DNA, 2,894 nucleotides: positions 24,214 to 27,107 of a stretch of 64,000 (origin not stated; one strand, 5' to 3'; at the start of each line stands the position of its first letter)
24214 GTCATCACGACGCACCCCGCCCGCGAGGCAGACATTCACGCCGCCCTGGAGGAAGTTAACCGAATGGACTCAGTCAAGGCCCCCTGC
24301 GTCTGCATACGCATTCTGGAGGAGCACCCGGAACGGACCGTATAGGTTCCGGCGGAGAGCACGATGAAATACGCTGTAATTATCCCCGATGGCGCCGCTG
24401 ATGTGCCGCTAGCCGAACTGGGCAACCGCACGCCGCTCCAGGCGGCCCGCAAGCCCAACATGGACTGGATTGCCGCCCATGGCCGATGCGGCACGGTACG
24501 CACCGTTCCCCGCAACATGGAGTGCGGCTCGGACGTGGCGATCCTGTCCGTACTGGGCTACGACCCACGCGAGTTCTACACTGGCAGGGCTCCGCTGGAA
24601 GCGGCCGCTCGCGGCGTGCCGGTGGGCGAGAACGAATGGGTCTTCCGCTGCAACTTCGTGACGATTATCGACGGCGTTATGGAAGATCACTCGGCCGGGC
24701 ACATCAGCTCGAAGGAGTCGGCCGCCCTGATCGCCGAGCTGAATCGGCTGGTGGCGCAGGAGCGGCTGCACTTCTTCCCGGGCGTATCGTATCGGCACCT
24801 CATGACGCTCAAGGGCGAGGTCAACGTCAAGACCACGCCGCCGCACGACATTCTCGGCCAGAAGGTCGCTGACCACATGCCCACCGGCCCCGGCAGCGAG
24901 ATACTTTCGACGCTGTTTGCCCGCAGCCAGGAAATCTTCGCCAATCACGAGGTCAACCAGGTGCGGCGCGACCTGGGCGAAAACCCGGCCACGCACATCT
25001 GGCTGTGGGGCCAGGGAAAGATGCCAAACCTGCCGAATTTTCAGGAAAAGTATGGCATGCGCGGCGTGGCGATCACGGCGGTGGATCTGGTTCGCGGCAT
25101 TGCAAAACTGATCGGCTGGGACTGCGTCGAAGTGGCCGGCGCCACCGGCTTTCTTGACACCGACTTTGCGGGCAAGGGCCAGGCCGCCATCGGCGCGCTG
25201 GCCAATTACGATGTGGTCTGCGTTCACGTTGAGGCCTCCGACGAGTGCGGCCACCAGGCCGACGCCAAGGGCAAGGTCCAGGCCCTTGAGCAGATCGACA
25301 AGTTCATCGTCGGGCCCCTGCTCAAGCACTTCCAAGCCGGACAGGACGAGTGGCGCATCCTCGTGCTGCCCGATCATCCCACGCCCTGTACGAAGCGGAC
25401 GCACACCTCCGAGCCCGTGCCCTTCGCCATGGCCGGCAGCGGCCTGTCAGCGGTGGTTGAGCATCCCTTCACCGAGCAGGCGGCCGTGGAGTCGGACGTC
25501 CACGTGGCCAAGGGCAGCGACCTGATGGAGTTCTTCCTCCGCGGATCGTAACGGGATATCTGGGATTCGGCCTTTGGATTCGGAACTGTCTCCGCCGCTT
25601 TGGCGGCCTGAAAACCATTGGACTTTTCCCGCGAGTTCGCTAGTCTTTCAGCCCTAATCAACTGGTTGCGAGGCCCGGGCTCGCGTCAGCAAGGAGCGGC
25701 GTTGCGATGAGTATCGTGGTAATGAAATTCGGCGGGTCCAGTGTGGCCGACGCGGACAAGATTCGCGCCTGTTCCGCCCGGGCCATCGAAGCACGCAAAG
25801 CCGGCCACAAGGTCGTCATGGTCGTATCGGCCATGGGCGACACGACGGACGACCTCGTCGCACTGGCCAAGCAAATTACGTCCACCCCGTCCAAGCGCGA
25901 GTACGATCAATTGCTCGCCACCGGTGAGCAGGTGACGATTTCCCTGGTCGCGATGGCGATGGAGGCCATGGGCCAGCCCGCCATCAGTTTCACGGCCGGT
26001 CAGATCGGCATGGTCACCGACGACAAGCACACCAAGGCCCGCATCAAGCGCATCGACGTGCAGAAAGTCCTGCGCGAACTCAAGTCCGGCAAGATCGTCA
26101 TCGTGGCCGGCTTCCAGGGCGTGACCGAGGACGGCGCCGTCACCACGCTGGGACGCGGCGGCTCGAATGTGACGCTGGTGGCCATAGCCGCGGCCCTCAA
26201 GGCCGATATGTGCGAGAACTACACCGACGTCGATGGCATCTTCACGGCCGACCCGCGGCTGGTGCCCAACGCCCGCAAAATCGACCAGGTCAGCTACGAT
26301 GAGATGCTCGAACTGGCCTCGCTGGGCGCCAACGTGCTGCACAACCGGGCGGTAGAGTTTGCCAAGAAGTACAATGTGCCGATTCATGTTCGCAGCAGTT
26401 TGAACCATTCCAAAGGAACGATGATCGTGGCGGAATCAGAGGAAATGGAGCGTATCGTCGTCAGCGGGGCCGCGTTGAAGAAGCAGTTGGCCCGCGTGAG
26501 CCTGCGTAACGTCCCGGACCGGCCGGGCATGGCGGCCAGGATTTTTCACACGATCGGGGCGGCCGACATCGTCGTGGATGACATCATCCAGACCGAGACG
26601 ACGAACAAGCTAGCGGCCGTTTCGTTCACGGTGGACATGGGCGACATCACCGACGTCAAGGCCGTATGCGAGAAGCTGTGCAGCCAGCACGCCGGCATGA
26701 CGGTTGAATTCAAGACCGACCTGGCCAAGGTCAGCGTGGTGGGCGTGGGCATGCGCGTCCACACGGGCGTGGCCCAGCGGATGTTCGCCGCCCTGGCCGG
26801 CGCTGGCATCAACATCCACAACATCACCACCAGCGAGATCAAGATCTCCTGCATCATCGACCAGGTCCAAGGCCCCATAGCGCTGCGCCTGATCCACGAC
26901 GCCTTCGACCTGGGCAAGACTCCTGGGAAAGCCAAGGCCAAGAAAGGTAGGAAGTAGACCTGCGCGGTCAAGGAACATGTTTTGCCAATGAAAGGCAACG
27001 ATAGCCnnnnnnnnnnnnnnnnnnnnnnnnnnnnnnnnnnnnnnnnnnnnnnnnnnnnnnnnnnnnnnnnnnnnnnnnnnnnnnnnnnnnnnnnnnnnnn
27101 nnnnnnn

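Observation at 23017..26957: hom - ApgM-like - lysC operon: phosphoglycerate-mutase-family protein in the position of homoserine kinase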

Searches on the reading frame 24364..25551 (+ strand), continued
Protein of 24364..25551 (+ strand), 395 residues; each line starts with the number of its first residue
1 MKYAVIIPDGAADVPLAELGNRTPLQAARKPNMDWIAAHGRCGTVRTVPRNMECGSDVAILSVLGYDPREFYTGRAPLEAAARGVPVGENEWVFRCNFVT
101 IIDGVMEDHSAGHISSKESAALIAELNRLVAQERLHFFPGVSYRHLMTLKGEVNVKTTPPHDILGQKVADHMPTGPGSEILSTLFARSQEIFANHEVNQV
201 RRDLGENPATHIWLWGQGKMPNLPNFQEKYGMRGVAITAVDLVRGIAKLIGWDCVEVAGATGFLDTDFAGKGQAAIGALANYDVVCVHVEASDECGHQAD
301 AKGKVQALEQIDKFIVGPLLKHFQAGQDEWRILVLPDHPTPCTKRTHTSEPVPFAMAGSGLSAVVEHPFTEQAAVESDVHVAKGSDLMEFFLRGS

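Call 58: search_protein_families(library=ncbifam, proteins=[P0125, P0134, P0364], max_evalue=1e-20)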
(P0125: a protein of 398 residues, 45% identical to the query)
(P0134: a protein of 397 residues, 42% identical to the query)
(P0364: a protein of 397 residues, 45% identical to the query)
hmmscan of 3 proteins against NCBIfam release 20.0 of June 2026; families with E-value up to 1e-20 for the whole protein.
P0125 (398 aa): 6 families
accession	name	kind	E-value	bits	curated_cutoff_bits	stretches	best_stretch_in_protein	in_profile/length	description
NF003242.0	PRK04200.1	equivalog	8.4e-133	443.1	426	1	1-393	1-394/395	cofactor-independent phosphoglycerate mutase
TIGR02535.1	hyp_Hser_kinase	hypoth_equivalog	1.2e-129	432.6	446.3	1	1-393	1-397/397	proposed homoserine kinase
TIGR00306.2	apgM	subfamily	4.9e-126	420.9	320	1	2-392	1-403/403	2,3-bisphosphoglycerate-independent phosphoglycerate mutase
NF003104.0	PRK04024.1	equivalog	5.4e-76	256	489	1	2-392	4-401/412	2,3-bisphosphoglycerate-independent phosphoglycerate mutase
NF038358.1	phophono_PhpG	equivalog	4.9e-60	203.4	545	2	180-392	206-416/417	CMP-5'-phosphonoformate--3-phosphoglycerate phosphonoformyl transferase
NF003160.0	PRK04135.1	equivalog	2.2e-43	148.4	468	1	3-392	18-392/403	2,3-bisphosphoglycerate-independent phosphoglycerate mutase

P0134 (397 aa): 6 families
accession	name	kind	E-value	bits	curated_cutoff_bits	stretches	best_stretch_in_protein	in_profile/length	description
NF003242.0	PRK04200.1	equivalog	1.1e-104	350.5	426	1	1-394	1-393/395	cofactor-independent phosphoglycerate mutase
TIGR02535.1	hyp_Hser_kinase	hypoth_equivalog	8.5e-104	347.5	446.3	1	1-394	1-396/397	proposed homoserine kinase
TIGR00306.2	apgM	subfamily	1.2e-98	330.7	320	1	2-394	1-403/403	2,3-bisphosphoglycerate-independent phosphoglycerate mutase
NF003104.0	PRK04024.1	equivalog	5.9e-54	183.4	489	1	1-393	3-400/412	2,3-bisphosphoglycerate-independent phosphoglycerate mutase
NF038358.1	phophono_PhpG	equivalog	5e-34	117.7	545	0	175-394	200-416/417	CMP-5'-phosphonoformate--3-phosphoglycerate phosphonoformyl transferase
NF003160.0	PRK04135.1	equivalog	2.7e-27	95.5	468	1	2-394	17-392/403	2,3-bisphosphoglycerate-independent phosphoglycerate mutase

P0364 (397 aa): 6 families
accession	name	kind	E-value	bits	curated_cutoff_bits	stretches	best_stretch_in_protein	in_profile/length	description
NF003242.0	PRK04200.1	equivalog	2e-187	622.9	426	1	1-396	1-394/395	cofactor-independent phosphoglycerate mutase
TIGR02535.1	hyp_Hser_kinase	hypoth_equivalog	4.1e-186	618.5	446.3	1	1-395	1-396/397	proposed homoserine kinase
TIGR00306.2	apgM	subfamily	3.3e-165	549.9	320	1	2-394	1-402/403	2,3-bisphosphoglycerate-independent phosphoglycerate mutase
NF003104.0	PRK04024.1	equivalog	3.8e-98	329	489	1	2-395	4-401/412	2,3-bisphosphoglycerate-independent phosphoglycerate mutase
NF038358.1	phophono_PhpG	equivalog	4.6e-70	236.4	545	2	184-395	209-416/417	CMP-5'-phosphonoformate--3-phosphoglycerate phosphonoformyl transferase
NF003160.0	PRK04135.1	equivalog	6.7e-56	189.6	468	1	3-394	18-391/403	2,3-bisphosphoglycerate-independent phosphoglycerate mutase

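Call 59: find_encoding_contigs(protein=P0125, flank=6000, max_places=3)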
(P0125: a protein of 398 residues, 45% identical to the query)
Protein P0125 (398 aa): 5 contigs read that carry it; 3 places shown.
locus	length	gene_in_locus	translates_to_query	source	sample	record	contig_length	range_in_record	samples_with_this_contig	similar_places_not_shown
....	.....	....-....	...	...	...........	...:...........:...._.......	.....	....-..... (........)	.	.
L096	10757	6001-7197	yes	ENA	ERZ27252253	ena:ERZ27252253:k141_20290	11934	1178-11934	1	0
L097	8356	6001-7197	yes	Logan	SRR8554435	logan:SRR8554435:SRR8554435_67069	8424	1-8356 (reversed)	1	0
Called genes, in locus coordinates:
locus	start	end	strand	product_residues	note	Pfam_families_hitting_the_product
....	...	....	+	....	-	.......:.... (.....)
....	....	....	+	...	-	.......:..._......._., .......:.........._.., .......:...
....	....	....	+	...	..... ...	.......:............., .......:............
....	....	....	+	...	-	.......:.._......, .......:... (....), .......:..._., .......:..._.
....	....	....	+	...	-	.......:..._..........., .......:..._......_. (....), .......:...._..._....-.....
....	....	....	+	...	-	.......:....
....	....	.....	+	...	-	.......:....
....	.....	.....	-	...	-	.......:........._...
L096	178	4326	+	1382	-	PF06739:SBBP (faint)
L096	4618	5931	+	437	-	PF03447:NAD_binding_3, PF00742:Homoserine_dh, PF01842:ACT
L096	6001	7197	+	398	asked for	PF01676:Metalloenzyme, PF10143:PhosphMutase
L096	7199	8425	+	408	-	PF00696:AA_kinase, PF01842:ACT (weak), PF13840:ACT_7, PF22468:ACT_9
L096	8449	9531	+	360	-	PF00483:NTP_transferase, PF12804:NTP_transf_3 (weak), PF22640:ManC_GMP_beta-helix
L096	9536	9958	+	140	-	PF03652:RuvX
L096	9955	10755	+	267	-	?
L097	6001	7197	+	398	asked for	PF01676:Metalloenzyme, PF10143:PhosphMutase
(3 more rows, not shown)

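Call 60: find_encoding_contigs(protein=P0144, flank=6000, max_places=3)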
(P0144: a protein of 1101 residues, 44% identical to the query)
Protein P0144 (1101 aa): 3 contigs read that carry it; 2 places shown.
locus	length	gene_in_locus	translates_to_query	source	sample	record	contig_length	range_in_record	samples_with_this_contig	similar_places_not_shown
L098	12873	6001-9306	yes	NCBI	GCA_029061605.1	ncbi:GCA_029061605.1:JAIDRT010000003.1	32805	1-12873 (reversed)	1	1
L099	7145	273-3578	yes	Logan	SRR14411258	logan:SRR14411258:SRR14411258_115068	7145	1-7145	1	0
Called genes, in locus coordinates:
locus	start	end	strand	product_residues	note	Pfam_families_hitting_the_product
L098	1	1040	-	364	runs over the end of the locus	PF00310:GATase_2, PF13522:GATase_6, PF13537:GATase_7 (faint)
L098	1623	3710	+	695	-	PF12437:GSIII_N, PF00120:Gln-synt_C, PF18318:Gln-synt_C-ter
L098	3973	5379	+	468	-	PF13230:GATase_4 (weak), PF13522:GATase_6, PF13537:GATase_7, PF00156:Pribosyltran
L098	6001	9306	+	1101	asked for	PF01676:Metalloenzyme, PF10143:PhosphMutase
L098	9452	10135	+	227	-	PF00072:Response_reg, PF00486:Trans_reg_C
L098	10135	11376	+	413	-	PF00512:HisKA, PF02518:HATPase_c, PF14501:HATPase_c_5 (weak)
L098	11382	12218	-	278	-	PF01564:Spermine_synth (weak)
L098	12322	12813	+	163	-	-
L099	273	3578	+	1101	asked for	PF01676:Metalloenzyme, PF10143:PhosphMutase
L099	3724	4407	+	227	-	PF00072:Response_reg, PF00486:Trans_reg_C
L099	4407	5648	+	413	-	PF00512:HisKA, PF02518:HATPase_c, PF14501:HATPase_c_5 (weak)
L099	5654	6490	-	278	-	PF01564:Spermine_synth (weak)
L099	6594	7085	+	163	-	-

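Call 66: find_encoding_contigs(protein=P0134, flank=6000, max_places=2)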
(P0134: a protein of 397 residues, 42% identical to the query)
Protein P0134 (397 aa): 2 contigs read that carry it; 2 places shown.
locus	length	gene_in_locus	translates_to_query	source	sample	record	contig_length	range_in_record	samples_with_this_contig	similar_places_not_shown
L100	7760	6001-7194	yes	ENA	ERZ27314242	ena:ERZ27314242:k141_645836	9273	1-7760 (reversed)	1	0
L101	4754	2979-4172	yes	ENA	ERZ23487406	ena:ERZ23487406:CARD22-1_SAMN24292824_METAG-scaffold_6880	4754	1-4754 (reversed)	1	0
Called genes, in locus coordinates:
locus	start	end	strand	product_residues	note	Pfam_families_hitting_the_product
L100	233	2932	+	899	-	PF01301:Glyco_hydro_35, PF13364:BetaGal_ABD2 (faint), PF21317:BetaGal_ABD_1 (weak), PF21467:BetaGal_gal-bd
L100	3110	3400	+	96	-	PF18291:HU-HIG, PF00216:Bac_DNA_binding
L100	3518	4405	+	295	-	PF02219:MTHFR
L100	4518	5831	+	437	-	-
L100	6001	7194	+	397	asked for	PF01676:Metalloenzyme, PF10143:PhosphMutase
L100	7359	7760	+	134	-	?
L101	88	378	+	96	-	PF18291:HU-HIG, PF00216:Bac_DNA_binding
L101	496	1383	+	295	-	PF02219:MTHFR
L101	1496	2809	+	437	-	-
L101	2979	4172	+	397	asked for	PF01676:Metalloenzyme, PF10143:PhosphMutase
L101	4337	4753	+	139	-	?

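Call 67: find_encoding_contigs(protein=P0148, flank=6000, max_places=2)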
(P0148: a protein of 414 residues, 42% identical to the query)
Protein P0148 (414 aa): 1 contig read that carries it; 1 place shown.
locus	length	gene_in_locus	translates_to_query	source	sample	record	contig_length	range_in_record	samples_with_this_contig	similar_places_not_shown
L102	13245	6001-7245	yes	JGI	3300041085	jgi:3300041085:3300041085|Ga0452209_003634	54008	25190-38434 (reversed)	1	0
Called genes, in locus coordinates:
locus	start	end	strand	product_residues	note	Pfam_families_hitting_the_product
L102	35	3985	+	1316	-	PF00059:Lectin_C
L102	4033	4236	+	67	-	-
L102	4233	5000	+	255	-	PF03372:Exo_endo_phos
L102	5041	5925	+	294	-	-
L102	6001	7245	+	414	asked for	PF01676:Metalloenzyme, PF10143:PhosphMutase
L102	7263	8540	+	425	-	PF00696:AA_kinase, PF01842:ACT, PF13291:ACT_4 (faint), PF13840:ACT_7, PF22468:ACT_9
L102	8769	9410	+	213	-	PF00565:SNase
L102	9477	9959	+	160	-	PF05991:NYN_YacP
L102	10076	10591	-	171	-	PF00156:Pribosyltran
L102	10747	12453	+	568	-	PF10502:Peptidase_S26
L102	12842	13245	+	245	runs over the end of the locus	PF00005:ABC_tran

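Call 70: predict_structure(alignment_id=A2)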
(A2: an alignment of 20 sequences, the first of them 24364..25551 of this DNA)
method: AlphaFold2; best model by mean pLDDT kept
length: 395 residues; sequences in the alignment: 20
mean_pLDDT: 95.4   pTM: 0.92
mean pLDDT of the five models: 95.4, 95.0, 95.0, 94.3, 93.9
residues with pLDDT >= 90: 367; 70-90: 26; 50-70: 2; < 50: 0
segments of 3 or more residues with pLDDT < 50: none
pLDDT, mean of each block of 10 residues (from residue 1): 98 98 98 96 96 93 97 96 93 97 97 96 96 93 96 92 96 95 96 95 96 96 97 97 97 94 94 98 98 97 99 98 91 98 96 96 82 95 96 84
secondary structure, 60 per line:
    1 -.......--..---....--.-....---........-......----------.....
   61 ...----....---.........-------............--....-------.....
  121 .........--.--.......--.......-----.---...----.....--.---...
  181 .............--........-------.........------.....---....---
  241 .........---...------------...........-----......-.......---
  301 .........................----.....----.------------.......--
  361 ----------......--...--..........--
elements in order: E2-8 H24-27 H31-38 E40-45 H56-63 H68-71 H75-83 E91-102 E105-108 H116-129 E135-141 E144-150 H168-171 H178-193 H196-203 E211-219 H226-230 E234-237 H241-249 E253-255 H268-278 E284-289 H291-297 H301-325 E330-334 E352-358 H371-376 E379-381 H384-393

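Call 72: fold_search(model_id=the predicted structure, library=pdb)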
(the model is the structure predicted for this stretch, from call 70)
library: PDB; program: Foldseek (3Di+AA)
matches with E <= 10: 785; with E <= 0.001: 90
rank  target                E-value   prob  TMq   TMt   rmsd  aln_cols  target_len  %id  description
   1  2zkt_B                1.8e-36  1.00  0.84  0.87   4.0       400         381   28  Structure of PH0037 protein from Pyrococcus horikoshii (released 2009-04-21)
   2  3idd_A                4.1e-31  1.00  0.66  0.71   5.5       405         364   25  Cofactor-Independent Phosphoglycerate Mutase from Thermoplasma acidophilum DSM 1728 (released 2009-10-06)
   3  3kd8_A                7.1e-31  1.00  0.69  0.73   5.3       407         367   25  Cofactor-Independent Phosphoglycerate mutase from Thermoplasma Acidophilum DSM 1728 (released 2009-12-01)
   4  2zkt_A                1.1e-30  1.00  0.72  0.85   3.9       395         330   26  Structure of PH0037 protein from Pyrococcus horikoshii (released 2009-04-21)
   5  3idd_B                2.3e-30  1.00  0.67  0.72   5.2       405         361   26  Cofactor-Independent Phosphoglycerate Mutase from Thermoplasma acidophilum DSM 1728 (released 2009-10-06)
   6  3kd8_B                2.0e-29  1.00  0.68  0.72   5.2       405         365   25  Cofactor-Independent Phosphoglycerate mutase from Thermoplasma Acidophilum DSM 1728 (released 2009-12-01)
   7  7tl8_A                1.1e-08  1.00  0.46  0.38  14.0       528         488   11  1.95A resolution structure of independent phosphoglycerate mutase from S. aureus in complex with a macrocyclic peptide (released 2022-08-10)
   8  3m7v_A                1.5e-08  1.00  0.46  0.46  10.9       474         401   12  Crystal structure of phosphopentomutase from streptococcus mutans (released 2010-04-07)
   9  1ejj                  1.5e-08  1.00  0.44  0.36  11.5       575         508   10  CRYSTAL STRUCTURAL ANALYSIS OF PHOSPHOGLYCERATE MUTASE COCRYSTALLIZED WITH 3-PHOSPHOGLYCERATE (released 2001-03-02)
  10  4my4                  1.9e-08  1.00  0.46  0.37  12.8       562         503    9  Crystal structure of phosphoglycerate mutase from Staphylococcus aureus. (released 2013-10-16)
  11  2ify                  1.9e-08  1.00  0.42  0.33  15.6       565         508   12  Structure of Bacillus anthracis cofactor-independent phosphoglucerate mutase (released 2006-10-24)
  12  7knf_A                2.1e-08  1.00  0.47  0.38  14.2       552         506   12  1.80A resolution structure of independent Phosphoglycerate mutase from C. elegans in complex with a macrocyclic peptid (released 2021-04-07)
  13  5kgl_A                2.3e-08  1.00  0.47  0.37  14.6       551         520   12  2.45A resolution structure of Apo independent phosphoglycerate mutase from C. elegans (orthorhombic form) (released 2017-04-05)
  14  4lrc_A                2.9e-08  1.00  0.45  0.45  11.4       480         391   11  Phosphopentomutase V158L variant (released 2013-07-31)
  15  7knf_B                3.5e-08  1.00  0.45  0.37  14.3       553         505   12  1.80A resolution structure of independent Phosphoglycerate mutase from C. elegans in complex with a macrocyclic peptid (released 2021-04-07)
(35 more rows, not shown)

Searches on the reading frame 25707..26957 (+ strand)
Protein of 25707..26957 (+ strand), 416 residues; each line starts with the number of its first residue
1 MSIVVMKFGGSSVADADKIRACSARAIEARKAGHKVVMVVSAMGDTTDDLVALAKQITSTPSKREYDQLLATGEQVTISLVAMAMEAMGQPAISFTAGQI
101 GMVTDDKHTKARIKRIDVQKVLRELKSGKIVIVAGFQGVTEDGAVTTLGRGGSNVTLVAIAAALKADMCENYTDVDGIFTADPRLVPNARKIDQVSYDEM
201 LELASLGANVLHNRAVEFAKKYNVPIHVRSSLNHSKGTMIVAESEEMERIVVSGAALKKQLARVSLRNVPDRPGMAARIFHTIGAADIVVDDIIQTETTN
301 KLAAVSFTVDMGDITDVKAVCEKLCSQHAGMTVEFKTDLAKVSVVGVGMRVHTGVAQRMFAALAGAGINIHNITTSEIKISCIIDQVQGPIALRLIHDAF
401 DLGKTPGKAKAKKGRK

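Call 3: search_protein_families(library=ncbifam, proteins=[window:25707-26957:+])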
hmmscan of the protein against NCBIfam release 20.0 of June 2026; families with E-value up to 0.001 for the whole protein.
window:25707-26957:+ (416 aa): 29 families (the best 25 are shown)
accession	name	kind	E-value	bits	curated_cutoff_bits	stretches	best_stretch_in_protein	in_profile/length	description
NF005155.0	PRK06635.1-4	equivalog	7.3e-161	535.7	346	1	1-404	1-405/407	aspartate kinase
NF005656.0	PRK07431.1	equivalog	7.3e-159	530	657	2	1-246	1-248/587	aspartate kinase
NF005154.0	PRK06635.1-2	equivalog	2.6e-150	501.3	376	1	2-404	3-406/407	aspartate kinase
NF005153.0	PRK06635.1-1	equivalog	1.8e-139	465.4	585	1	1-404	1-409/421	aspartate kinase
NF005156.0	PRK06635.1-5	equivalog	3.8e-139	463.9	594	1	1-406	1-406/411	aspartate kinase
TIGR00657.1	asp_kinases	subfamily_domain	1.6e-127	426.3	208.7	2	62-400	102-440/442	aspartate kinase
TIGR00656.1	asp_kin_monofn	equivalog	2.5e-122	408.8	402.25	1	1-401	1-405/407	aspartate kinase, monofunctional class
NF005161.0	PRK06635.2-5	equivalog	3e-114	382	586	1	2-402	4-402/402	aspartate kinase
NF006068.0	PRK08210.1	equivalog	8.7e-96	321.5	474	1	1-403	1-403/405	aspartate kinase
NF006459.0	PRK08841.1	equivalog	1.5e-92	310.6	535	1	1-403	3-381/395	aspartate kinase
NF004938.0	PRK06291.1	equivalog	3.1e-89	299.8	528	2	63-404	119-465/468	aspartate kinase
NF005157.0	PRK06635.2-1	equivalog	9.6e-88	294.7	832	1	4-401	5-400/401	aspartate kinase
NF005158.0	PRK06635.2-2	equivalog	1.6e-77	261.1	717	1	1-388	1-386/401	aspartate kinase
NF006959.0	PRK09436.1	equivalog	2.2e-70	237.7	726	2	63-400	116-459/819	bifunctional aspartate kinase/homoserine dehydrogenase I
NF006570.0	PRK09084.1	equivalog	3e-64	217.8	455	2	55-400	101-448/452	lysine-sensitive aspartokinase 3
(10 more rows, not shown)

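Call 4: search_protein_families(library=pfam, proteins=[window:25707-26957:+])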
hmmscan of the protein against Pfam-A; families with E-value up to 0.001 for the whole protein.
window:25707-26957:+ (416 aa): 5 families
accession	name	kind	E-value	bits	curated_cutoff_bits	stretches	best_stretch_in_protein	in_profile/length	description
PF00696.33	AA_kinase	-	1.7e-53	182.2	24.9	1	3-230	2-234/234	Amino acid kinase family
PF22468.2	ACT_9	-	4.8e-26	90.7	27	1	342-400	1-61/61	ACT domain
PF01842.31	ACT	-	1.3e-14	54.1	27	1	268-324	6-61/66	ACT domain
PF13840.12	ACT_7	-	2.4e-12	46.9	27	1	336-397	3-64/65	ACT domain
PF13291.12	ACT_4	-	8.8e-05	23.5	27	0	270-324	14-69/80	ACT domain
